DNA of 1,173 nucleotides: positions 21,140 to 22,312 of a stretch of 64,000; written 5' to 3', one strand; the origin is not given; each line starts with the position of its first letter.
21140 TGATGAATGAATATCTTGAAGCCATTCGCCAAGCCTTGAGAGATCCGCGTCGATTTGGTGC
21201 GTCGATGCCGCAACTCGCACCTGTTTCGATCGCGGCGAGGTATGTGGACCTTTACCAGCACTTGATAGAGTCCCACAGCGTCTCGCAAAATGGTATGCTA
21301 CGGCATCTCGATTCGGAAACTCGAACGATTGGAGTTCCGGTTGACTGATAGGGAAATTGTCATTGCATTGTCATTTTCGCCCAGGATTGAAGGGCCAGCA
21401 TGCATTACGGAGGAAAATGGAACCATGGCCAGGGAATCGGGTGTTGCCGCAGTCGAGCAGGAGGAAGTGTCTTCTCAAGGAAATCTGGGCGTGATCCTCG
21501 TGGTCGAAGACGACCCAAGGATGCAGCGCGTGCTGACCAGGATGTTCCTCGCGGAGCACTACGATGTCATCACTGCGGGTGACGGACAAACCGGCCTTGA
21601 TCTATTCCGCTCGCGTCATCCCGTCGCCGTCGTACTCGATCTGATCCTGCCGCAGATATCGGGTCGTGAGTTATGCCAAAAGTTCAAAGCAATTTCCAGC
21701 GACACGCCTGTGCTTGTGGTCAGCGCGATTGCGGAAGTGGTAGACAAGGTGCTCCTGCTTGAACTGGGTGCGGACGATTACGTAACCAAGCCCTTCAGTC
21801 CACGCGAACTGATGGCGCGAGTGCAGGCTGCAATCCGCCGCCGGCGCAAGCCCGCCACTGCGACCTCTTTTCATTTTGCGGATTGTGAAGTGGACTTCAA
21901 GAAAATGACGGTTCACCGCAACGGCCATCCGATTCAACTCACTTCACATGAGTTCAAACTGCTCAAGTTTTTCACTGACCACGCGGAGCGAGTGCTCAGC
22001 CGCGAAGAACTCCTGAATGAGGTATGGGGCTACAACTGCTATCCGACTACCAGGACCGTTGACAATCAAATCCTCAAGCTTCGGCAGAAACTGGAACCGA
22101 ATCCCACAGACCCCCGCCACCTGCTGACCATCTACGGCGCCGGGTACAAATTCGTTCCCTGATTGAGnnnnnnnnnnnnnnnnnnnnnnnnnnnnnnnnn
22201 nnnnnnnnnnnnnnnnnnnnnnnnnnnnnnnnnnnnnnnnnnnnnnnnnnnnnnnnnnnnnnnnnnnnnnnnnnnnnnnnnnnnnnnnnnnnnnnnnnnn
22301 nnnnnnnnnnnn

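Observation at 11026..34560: Candidate undescribed regulon: one 11-bp-phased TGTCA operator ties polysaccharide export, haem/copper proteins, a kinase/nucleotidyltransferase pair and a TonB receptor to one OmpR-family system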

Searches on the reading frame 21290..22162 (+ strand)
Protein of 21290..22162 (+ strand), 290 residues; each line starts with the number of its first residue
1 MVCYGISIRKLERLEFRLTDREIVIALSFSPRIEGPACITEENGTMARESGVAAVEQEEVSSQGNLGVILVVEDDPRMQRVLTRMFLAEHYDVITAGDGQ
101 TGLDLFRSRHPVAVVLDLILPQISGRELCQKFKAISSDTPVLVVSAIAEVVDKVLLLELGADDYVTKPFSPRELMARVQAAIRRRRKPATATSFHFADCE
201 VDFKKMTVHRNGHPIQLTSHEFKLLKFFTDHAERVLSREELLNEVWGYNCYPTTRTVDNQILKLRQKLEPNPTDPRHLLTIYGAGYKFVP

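Call 8: search_protein_families(library=pfam, proteins=[window:21290-22162:+])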
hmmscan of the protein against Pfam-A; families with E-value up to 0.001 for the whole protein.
window:21290-22162:+ (290 aa): 2 families
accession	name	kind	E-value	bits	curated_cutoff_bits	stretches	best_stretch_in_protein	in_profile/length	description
PF00486.34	Trans_reg_C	-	1.4e-25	89.6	26.2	1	212-288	1-77/77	Transcriptional regulatory protein, C terminal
PF00072.30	Response_reg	-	1.2e-24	87.1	30.2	1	69-179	1-111/111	Response regulator receiver domain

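Call 12: find_encoding_contigs(protein=window:21425-22162:+, flank=10000, max_places=10)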
Protein window:21425-22162:+ (245 aa): 4 contigs read that carry it; 3 places shown.
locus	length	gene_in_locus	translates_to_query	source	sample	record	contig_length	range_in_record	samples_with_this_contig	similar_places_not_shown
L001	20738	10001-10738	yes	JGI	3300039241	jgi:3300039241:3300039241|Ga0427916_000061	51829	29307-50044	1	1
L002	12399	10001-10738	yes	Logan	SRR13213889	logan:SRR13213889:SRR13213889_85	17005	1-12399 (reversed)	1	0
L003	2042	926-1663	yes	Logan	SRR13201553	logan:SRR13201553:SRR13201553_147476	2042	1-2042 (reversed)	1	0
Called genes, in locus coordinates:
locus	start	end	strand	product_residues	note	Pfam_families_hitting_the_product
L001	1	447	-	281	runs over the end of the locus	PF02397:Bac_transf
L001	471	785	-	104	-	-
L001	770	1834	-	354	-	-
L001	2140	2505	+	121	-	PF13473:Cupredoxin_1, PF00116:COX2 (weak)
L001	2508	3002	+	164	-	PF00034:Cytochrom_C, PF13442:Cytochrome_CBB3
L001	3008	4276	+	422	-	PF14907:NTP_transf_5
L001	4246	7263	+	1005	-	PF02563:Poly_export, PF22461:SLBB_2 (faint), PF10531:SLBB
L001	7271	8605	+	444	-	PF02706:Wzz (faint)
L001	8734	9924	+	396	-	PF13439:Glyco_transf_4, PF13579:Glyco_trans_4_4, PF20706:GT4-conflict, PF00534:Glycos_transf_1, PF13692:Glyco_trans_1_4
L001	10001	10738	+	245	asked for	PF00072:Response_reg, PF00486:Trans_reg_C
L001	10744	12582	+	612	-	PF05228:CHASE4 (weak), PF00672:HAMP, PF00512:HisKA (weak), PF02518:HATPase_c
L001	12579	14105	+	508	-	-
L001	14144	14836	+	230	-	-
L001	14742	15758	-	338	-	PF03808:Glyco_tran_WecG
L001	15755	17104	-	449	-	PF01943:Polysacc_synt, PF01554:MatE (faint)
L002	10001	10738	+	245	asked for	PF00072:Response_reg, PF00486:Trans_reg_C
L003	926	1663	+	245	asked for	PF00072:Response_reg, PF00486:Trans_reg_C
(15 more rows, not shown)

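Call 13: search_protein_families(library=ncbifam, proteins=[window:21425-22162:+], max_evalue=0.01)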
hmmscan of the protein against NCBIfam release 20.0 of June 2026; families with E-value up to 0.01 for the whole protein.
window:21425-22162:+ (245 aa): 98 families (the best 25 are shown)
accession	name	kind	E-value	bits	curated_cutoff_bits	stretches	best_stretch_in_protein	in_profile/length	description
TIGR02154.1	PhoB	equivalog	4.5e-59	199.5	296.2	1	23-243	4-225/226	phosphate regulon transcriptional regulator PhoB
NF045944.1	ResRegRpaBCyano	equivalog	4.9e-58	196.2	330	1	25-243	1-227/229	response regulator transcription factor RpaB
NF040689.1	MtrAB_MtrA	equivalog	4.2e-56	189.7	300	1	24-242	1-217/219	MtrAB system response regulator MtrA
NF040534.1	resp_reg_YycF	equivalog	1.4e-53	181.5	340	1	24-241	3-225/231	response regulator YycF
NF007005.1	PRK09468.1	equivalog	2.9e-51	174.2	331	1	24-245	6-233/237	osmolarity response regulator transcription factor OmpR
NF041733.1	resp_reg_CseB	equivalog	5.6e-51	173.1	350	1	24-244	3-227/228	two-component system response regulator CseB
NF008296.0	PRK11083.1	equivalog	1.9e-50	171.4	273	1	24-243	6-225/228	two-component system response regulator CreB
NF007982.1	PRK10710.1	equivalog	1.6e-48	165.3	380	1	21-243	7-227/235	envelope stress response regulator BaeR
TIGR01387.1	cztR_silR_copR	subfamily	1.1e-44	152.7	279.2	1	24-243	1-218/218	heavy metal response regulator transcription factor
NF041209.1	resp_regPieR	equivalog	1.3e-44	152.6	450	1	24-243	3-227/231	two component system response regulator PieR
NF053854.1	RespRegPhoBBctds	equivalog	4.2e-44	150.6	270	1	24-243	1-224/225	two-component system response regulator PhoB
NF041734.1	resp_reg_RppA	equivalog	9.2e-44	149.5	250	1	24-243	3-227/229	two-component system response regulator RppA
NF007820.0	PRK10529.1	equivalog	1.7e-43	148.7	325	1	24-245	4-225/225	two-component system response regulator KdpE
NF007546.0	PRK10161.1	equivalog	2.4e-43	148.3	471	1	24-243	5-225/229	phosphate response regulator transcription factor PhoB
NF033117.2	vanR_ACDEGLN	exception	1.9e-40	138.8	350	1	24-242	1-224/226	VanR-ABDEGLN family response regulator transcription factor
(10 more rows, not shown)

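Call 14: find_homologous_proteins(query=window:21425-22162:+, max_evalue=1e-30)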
Query window:21425-22162:+ (245 aa): 7992 proteins with E <= 1e-30 among 8000 candidates; the best 120 are listed.
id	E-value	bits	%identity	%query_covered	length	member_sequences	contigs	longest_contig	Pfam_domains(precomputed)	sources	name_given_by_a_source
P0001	8.4e-154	528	96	100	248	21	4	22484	PF00486.35,PF00072.31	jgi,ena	jgi:DNA-binding response OmpR family regulator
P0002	1.5e-152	524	96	100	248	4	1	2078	PF00486.35,PF00072.31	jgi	-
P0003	8.1e-150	515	93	100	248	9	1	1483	PF00486.35,PF00072.31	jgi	jgi:DNA-binding response OmpR family regulator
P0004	1.3e-149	515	95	100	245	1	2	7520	PF00486.35,PF00072.31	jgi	jgi:DNA-binding response OmpR family regulator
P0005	3.7e-149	513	93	100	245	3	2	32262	PF00486.35,PF00072.31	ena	-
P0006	7.0e-149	512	93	100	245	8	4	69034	PF00486.35,PF00072.31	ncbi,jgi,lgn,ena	-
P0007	2.6e-148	510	92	100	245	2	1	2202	PF00486.35,PF00072.31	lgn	-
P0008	4.8e-148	509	95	99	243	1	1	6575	PF00486.35,PF00072.31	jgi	jgi:DNA-binding response OmpR family regulator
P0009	4.9e-148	509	94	100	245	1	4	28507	PF00486.35,PF00072.31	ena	-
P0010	5.1e-148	509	94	100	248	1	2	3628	PF00486.35,PF00072.31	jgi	jgi:DNA-binding response OmpR family regulator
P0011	1.1e-147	508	94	100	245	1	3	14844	PF00486.35,PF00072.31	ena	-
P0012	9.1e-147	505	92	100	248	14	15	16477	PF00486.35,PF00072.31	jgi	jgi:two-component system, OmpR family, alkaline phosphatase synthesis response regulator PhoP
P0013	9.4e-147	505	93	100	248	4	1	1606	PF00486.35,PF00072.31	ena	-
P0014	3.5e-146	503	92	100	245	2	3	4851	PF00486.35,PF00072.31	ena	-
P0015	5.5e-146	503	92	100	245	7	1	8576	PF00486.35,PF00072.31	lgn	-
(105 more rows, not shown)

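Call 15: find_related_loci(query=window:21425-22162:+, collection=genome_contigs, flank=10000)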
Query window:21425-22162:+ (245 aa) in genome_contigs; peptide patterns used: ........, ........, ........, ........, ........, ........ (x = any residue, [..] = any of these).
288 stretches matched a pattern; 190 encode a relative of the query (tblastn E <= 1e-3); the best 80 are kept; 80 distinct loci.
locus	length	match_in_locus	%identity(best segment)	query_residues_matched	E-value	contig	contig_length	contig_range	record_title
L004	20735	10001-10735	93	1-245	2e-157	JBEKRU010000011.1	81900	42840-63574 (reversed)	MAG: Terracidiphilus sp. isolate SPRUCE 518 SPRUCE_518_11, whole genome shotgun sequence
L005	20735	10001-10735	93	1-245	1e-156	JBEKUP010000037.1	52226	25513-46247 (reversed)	MAG: Terracidiphilus sp. isolate SPRUCE 584 SPRUCE_584_37, whole genome shotgun sequence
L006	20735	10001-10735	91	1-245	1e-151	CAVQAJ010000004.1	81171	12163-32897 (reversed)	MAG: uncultured Acidobacteriaceae bacterium isolate MFD01476.bin.1.131 genome assembly, contig: contig_108145, whole gen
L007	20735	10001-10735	89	1-245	4e-149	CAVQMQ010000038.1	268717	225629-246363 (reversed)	MAG: uncultured Acidobacteriaceae bacterium isolate MFD00082.bin.1.40 genome assembly, contig: contig_7198, whole genome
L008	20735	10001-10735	89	1-245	9e-149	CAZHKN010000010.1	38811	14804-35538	MAG TPA_asm: uncultured Terracidiphilus sp. isolate binchicken_co162_64 genome assembly, contig: NODE_1896_length_38811_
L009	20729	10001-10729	83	1-245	2e-135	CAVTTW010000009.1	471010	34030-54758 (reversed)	MAG: uncultured Acidobacteriaceae bacterium isolate MFD09671.bin.2.136 genome assembly, contig: contig_31363, whole geno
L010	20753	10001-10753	78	2-245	1e-131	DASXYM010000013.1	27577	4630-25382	MAG TPA_asm: Terracidiphilus sp. isolate SMAG_U4825 k141_4305418, whole genome shotgun sequence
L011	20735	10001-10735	79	1-245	1e-131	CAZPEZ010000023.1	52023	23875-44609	MAG TPA_asm: uncultured Terracidiphilus sp. isolate binchicken_co3_577 genome assembly, contig: NODE_1826_length_52023_c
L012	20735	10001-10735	79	1-245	1e-131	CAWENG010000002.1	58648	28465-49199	MAG: uncultured Acidobacteriaceae bacterium isolate MFD02248.bin.2.115 genome assembly, contig: contig_18846, whole geno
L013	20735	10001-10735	79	1-245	1e-131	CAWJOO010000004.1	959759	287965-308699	MAG: uncultured Acidobacteriota bacterium isolate MFD01213.bin.2.180 genome assembly, contig: contig_16921, whole genome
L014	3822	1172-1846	84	21-245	7e-134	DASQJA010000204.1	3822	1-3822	MAG TPA_asm: Bryobacteraceae bacterium isolate SMAG_U11873 k141_693720, whole genome shotgun sequence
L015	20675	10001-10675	84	21-245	7e-131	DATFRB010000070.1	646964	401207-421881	MAG TPA_asm: Terracidiphilus sp. isolate SMAG_U9346 k141_2716813, whole genome shotgun sequence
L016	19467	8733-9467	76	1-245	2e-129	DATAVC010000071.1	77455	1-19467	MAG TPA_asm: Terracidiphilus sp. isolate SMAG_U5589 k141_534931, whole genome shotgun sequence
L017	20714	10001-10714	80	8-245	4e-129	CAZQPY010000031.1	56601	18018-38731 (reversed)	MAG TPA_asm: uncultured Terracidiphilus sp. isolate binchicken_co3_313 genome assembly, contig: NODE_1577_length_56601_c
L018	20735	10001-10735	75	1-245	2e-126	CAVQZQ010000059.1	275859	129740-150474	MAG: uncultured Acidobacteriota bacterium isolate MFD10064.bin.2.75 genome assembly, contig: contig_29566, whole genome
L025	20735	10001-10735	73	1-245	3e-123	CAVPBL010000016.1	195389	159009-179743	MAG: uncultured Acidobacteriaceae bacterium isolate MFD00008.bin.2.63 genome assembly, contig: contig_5884, whole genome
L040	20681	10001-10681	76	19-245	2e-121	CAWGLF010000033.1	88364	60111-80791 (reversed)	MAG: uncultured Acidobacteriota bacterium isolate MFD09603.bin.2.254 genome assembly, contig: contig_40188, whole genome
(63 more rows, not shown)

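Call 33: search_protein_families(library=pfam, proteins=[L025:5086-6885:-, L025:16107-17213:-, L025:15142-15933:+, L040:15013-16041:+, L009:18510-19673:-, L040:18078-20204:-, L013:8557-9672:+], max_evalue=0.0001)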
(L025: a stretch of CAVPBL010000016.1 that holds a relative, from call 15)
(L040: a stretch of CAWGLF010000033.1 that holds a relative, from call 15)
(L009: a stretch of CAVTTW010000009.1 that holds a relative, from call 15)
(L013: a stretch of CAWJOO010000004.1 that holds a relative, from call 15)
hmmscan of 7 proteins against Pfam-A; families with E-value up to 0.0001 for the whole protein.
L025:5086-6885:- (599 aa): 2 families
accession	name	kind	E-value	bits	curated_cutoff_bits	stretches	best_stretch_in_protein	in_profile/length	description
PF00005.33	ABC_tran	-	5.6e-26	92.2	25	1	374-511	1-137/137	ABC transporter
PF03193.22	RsgA_GTPase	-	6.7e-06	26.5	30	1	379-416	102-138/174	RsgA GTPase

L025:16107-17213:- (368 aa): 1 family
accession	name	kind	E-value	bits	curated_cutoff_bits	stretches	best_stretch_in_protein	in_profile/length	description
PF05721.19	PhyH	-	1.5e-18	68.3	22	1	80-286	4-212/213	Phytanoyl-CoA dioxygenase (PhyH)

L025:15142-15933:+ (263 aa): 1 family
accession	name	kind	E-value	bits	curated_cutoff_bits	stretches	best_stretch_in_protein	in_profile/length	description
PF00926.24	DHBP_synthase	-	5.4e-86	287.4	26.4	1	44-236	1-191/191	3,4-dihydroxy-2-butanone 4-phosphate synthase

L040:15013-16041:+ (342 aa): 5 families
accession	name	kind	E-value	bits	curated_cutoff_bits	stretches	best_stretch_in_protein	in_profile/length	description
PF01370.27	Epimerase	-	2.9e-38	132.1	20.9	1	9-252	2-240/240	NAD dependent epimerase/dehydratase family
PF16363.11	GDP_Man_Dehyd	-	2.3e-28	100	27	1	10-314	2-331/332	GDP-mannose 4,6 dehydratase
PF01073.25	3Beta_HSD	-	8.1e-14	51.7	22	1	9-164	1-158/280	3-beta hydroxysteroid dehydrogenase/isomerase family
PF07993.18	NAD_binding_4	-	4.8e-11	42.7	20.1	1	58-192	77-215/258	Male sterility protein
PF13460.12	NAD_binding_10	-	1.7e-07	31.7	27.2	1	12-131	1-108/184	NAD(P)H-binding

L009:18510-19673:- (387 aa): 1 family
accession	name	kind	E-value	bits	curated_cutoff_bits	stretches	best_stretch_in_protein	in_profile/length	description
PF13668.12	Ferritin_2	-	9.4e-06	26.3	24.7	0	55-142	1-70/138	Ferritin-like domain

L040:18078-20204:- (708 aa): 2 families
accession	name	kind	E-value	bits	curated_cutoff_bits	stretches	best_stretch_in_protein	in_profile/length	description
PF09594.16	GT87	-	1.7e-33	116.8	25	1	87-325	5-236/237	Glycosyltransferase family 87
PF07676.18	PD40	-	5e-08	33.1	20.9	1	630-655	11-37/38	WD40-like Beta Propeller Repeat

L013:8557-9672:+ (371 aa): 0 families

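Call 39: search_protein_families(library=ncbifam, proteins=[L013:5355-6092:-, L013:3915-5354:-, L013:2106-2924:-, L013:1511-2215:-, L013:934-1437:-, L013:289-888:-], max_evalue=0.00001)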
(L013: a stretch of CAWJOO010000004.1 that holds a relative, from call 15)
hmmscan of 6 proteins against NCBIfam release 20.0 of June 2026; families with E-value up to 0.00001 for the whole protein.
L013:5355-6092:- (245 aa): 84 families (the best 25 are shown)
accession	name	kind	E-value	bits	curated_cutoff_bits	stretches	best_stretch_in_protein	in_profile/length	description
TIGR01387.1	cztR_silR_copR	subfamily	3.5e-69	232.8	279.2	1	20-239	1-218/218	heavy metal response regulator transcription factor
NF041734.1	resp_reg_RppA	equivalog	8.8e-56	188.8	250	1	19-240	2-228/229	two-component system response regulator RppA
NF008567.0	PRK11517.1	equivalog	4.4e-55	186.5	353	1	19-241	2-220/223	response regulator transcription factor HprR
TIGR02154.1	PhoB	equivalog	6.4e-55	185.9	296.2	1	18-239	3-225/226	phosphate regulon transcriptional regulator PhoB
NF007346.1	PRK09836.1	equivalog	1.1e-54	185.7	420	1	19-240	2-222/227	copper/silver response regulator transcription factor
NF007928.2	PRK10643.1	equivalog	1.1e-51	175.6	330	1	19-239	2-216/216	two-component system response regulator PmrA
NF040689.1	MtrAB_MtrA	equivalog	1.7e-51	174.6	300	1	20-237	1-216/219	MtrAB system response regulator MtrA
NF045914.1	RespRegNblR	equivalog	8.6e-48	162.9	300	1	17-242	6-228/228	response regulator transcription factor NblR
NF045944.1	ResRegRpaBCyano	equivalog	3.4e-47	160.7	330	1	21-240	1-228/229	response regulator transcription factor RpaB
NF045991.1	RespRegCtrARhodob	equivalog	5.6e-47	160.3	350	1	19-241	2-223/224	response regulator transcription factor CtrA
NF007546.0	PRK10161.1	equivalog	2e-44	151.9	471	1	18-238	3-224/229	phosphate response regulator transcription factor PhoB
NF053854.1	RespRegPhoBBctds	equivalog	3.2e-44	150.9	270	1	20-238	1-223/225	two-component system response regulator PhoB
NF007982.1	PRK10710.1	equivalog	1.1e-43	149.4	380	1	16-237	6-225/235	envelope stress response regulator BaeR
NF007005.1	PRK09468.1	equivalog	3.6e-43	147.7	331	1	18-239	4-231/237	osmolarity response regulator transcription factor OmpR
NF040534.1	resp_reg_YycF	equivalog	4.8e-43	147.1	340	1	19-243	2-231/231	response regulator YycF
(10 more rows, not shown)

L013:3915-5354:- (479 aa): 80 families (the best 25 are shown)
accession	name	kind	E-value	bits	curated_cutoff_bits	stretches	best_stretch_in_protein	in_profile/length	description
TIGR01386.1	cztS_silS_copS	subfamily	3.4e-85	286.7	292.55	1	7-469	3-457/457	heavy metal sensor histidine kinase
NF046044.1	PnpS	equivalog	2.5e-57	194.7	400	1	246-469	172-390/390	two-component system histidine kinase PnpS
TIGR02966.1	phoR_proteo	equivalog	2.8e-56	191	334.2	1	245-467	115-332/333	phosphate regulon sensor histidine kinase PhoR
NF033092.0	HK_WalK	equivalog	1.6e-55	188.8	725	1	245-469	373-593/594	cell wall metabolism sensor histidine kinase WalK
NF040691.1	MtrAB_MtrB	equivalog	1e-52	179.8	450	1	187-471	208-493/507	MtrAB system histidine kinase MtrB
NF045903.1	CuHisKinLciSLeg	equivalog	3e-52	178.2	700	1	186-466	81-354/357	copper-responsive two-component system sensor histidine kinase LciS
NF007345.0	PRK09835.1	subfamily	1.1e-51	175.9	423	1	189-469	207-479/482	Cu(+)/Ag(+) sensor histidine kinase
NF041735.1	hist_kin_RppB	equivalog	2e-49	168.6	400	1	238-469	210-438/438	two-component system sensor histidine kinase RppB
NF012163.2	BaeS_SmeS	equivalog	3.8e-47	161.3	500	1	175-467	172-455/457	sensor histidine kinase efflux regulator BaeS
NF045900.1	HisKinCpxALeg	equivalog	1.7e-45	155.6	800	1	134-468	119-449/451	two-component system sensor histidine kinase CpxA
NF008312.0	PRK11100.1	equivalog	1.1e-44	153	356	1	192-471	207-475/477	two-component system sensor histidine kinase CreC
NF007007.0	PRK09470.1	equivalog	4.2e-44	151.2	486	1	187-471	188-460/463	envelope stress sensor histidine kinase CpxA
NF007837.0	PRK10549.1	equivalog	8.3e-43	146.8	603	1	176-472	173-460/466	envelope stress sensor histidine kinase BaeS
NF008235.0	PRK11006.1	equivalog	2.3e-41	142.1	390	1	245-470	205-423/431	phosphate regulon sensor histidine kinase PhoR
NF008025.0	PRK10755.1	equivalog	2.6e-39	134.9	314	1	186-472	86-358/362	two-component system sensor histidine kinase PmrB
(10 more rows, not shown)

L013:2106-2924:- (272 aa): 1 family
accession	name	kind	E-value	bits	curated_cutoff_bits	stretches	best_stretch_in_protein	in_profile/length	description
TIGR03434.1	ADOP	subfamily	5.2e-26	91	622.3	2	201-267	138-205/803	ADOP family duplicated permease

L013:1511-2215:- (234 aa): 2 families
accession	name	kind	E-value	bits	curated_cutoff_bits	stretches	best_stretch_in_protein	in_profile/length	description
TIGR03434.1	ADOP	subfamily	2.7e-54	184.5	622.3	1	35-219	207-388/803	ADOP family duplicated permease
NF007826.0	PRK10535.1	equivalog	1.2e-10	40.4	966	1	104-218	526-633/648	macrolide ABC transporter ATP-binding protein/permease MacB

L013:934-1437:- (167 aa): 1 family
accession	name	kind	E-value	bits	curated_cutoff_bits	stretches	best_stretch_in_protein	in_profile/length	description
TIGR03434.1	ADOP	subfamily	6.1e-06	24.6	622.3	1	1-56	430-490/803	ADOP family duplicated permease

L013:289-888:- (199 aa): 1 family
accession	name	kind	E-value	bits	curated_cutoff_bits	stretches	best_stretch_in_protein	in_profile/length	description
TIGR03434.1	ADOP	subfamily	1.3e-25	89.7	622.3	1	1-107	615-721/803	ADOP family duplicated permease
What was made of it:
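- Tried and rejected: A second regulator in L013 was a possible PhoB but is a CopR/CusR-type heavy-metal regulator (call 39).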

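Call 40: search_dna_similar(query=window:21425-22162:+, collection=plasmids, mode=protein, max_rows=15, max_evalue=1e-40)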
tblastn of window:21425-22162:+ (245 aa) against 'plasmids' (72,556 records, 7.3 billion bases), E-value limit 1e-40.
Records with a match: 286; places in all: 292; records where one place covers at least 80% of the query: 286.
Best place of each record, by identity: <60% 286.
By first word of the organism name: Ralstonia 128; Sinorhizobium 55; Bacillus 15; Rahnella 12; Burkholderia 9; Nostoc 9; Clostridium 9; Streptomyces 5; Rhizobium 5; Listeria 4; and 28 more.
By predicted mobility (MOB-suite, as given by PLSDB): mobilizable 153; non-mobilizable 128; conjugative 5.
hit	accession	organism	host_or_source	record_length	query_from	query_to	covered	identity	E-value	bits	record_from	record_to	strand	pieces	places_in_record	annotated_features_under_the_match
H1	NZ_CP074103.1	Streptomyces mirabilis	fresh creek bank soil, topsoil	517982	24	244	90%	45.3%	2e-49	180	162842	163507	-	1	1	response regulator transcription factor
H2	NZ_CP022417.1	Pseudosulfitobacter pseudonitzschiae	Skeletonema marinoi strain RO5AC,Cell ...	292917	24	243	90%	42.8%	2e-42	160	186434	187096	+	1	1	phoB: phosphate regulon transcriptional regulator PhoB | hypothetical protein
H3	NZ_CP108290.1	Kitasatospora sp. NBC_00039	-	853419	12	245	96%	40.1%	2e-45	169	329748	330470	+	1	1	response regulator transcription factor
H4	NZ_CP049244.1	Allorhizobium pseudoryzae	cell culture,soil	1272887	20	244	92%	41.6%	3e-41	157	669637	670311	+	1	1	none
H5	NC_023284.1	Streptomyces sp. F2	-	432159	24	244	90%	42.2%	3e-44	165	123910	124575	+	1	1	response regulator transcription factor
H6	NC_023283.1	Streptomyces sp. FR1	-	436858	24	244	90%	42.2%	3e-44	165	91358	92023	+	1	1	response regulator transcription factor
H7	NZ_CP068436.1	Cupriavidus necator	heavy metal containmented soil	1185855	24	244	90%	42.0%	1e-44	167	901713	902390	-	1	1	none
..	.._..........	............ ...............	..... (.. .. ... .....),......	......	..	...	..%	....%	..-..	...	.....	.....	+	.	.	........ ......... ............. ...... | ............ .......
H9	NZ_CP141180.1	Roseovarius sp. Pro17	Chionoecetes japonicus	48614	24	243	90%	42.0%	4e-44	165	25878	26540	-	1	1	phoB: phosphate regulon transcriptional regulator PhoB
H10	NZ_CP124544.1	Halotia branconii CENA392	Monoisolate,Whale bone on the ...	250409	24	243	90%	41.7%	1e-51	186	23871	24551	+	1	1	response regulator transcription factor RpaB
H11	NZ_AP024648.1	Arthrobacter sp. StoSoilB13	-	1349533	24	243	90%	41.6%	4e-44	165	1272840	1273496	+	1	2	record has no annotation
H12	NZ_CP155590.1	Ralstonia solanacearum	Musa sp.,cell culture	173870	24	243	90%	41.6%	4e-44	165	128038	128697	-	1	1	response regulator transcription factor | HAMP domain-containing sensor histidine kinase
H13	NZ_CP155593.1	Ralstonia solanacearum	Musa sp.,cell culture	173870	24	243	90%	41.6%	4e-44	165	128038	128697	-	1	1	response regulator transcription factor | HAMP domain-containing sensor histidine kinase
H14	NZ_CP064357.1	Miltoncostaea oceani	pure culture,marine sediment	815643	24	245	91%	41.0%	5e-47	173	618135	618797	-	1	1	response regulator transcription factor | HAMP domain-containing sensor histidine kinase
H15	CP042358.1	Rahnella aquatilis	hyacinth,plant,hyacinth bulb, basal ...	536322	24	244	90%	41.1%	9e-47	172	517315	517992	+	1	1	response regulator transcription factor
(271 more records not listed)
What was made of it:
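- Tried and rejected: A plasmid search with the regulator found no acidobacterial replicon to use as background (call 40).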
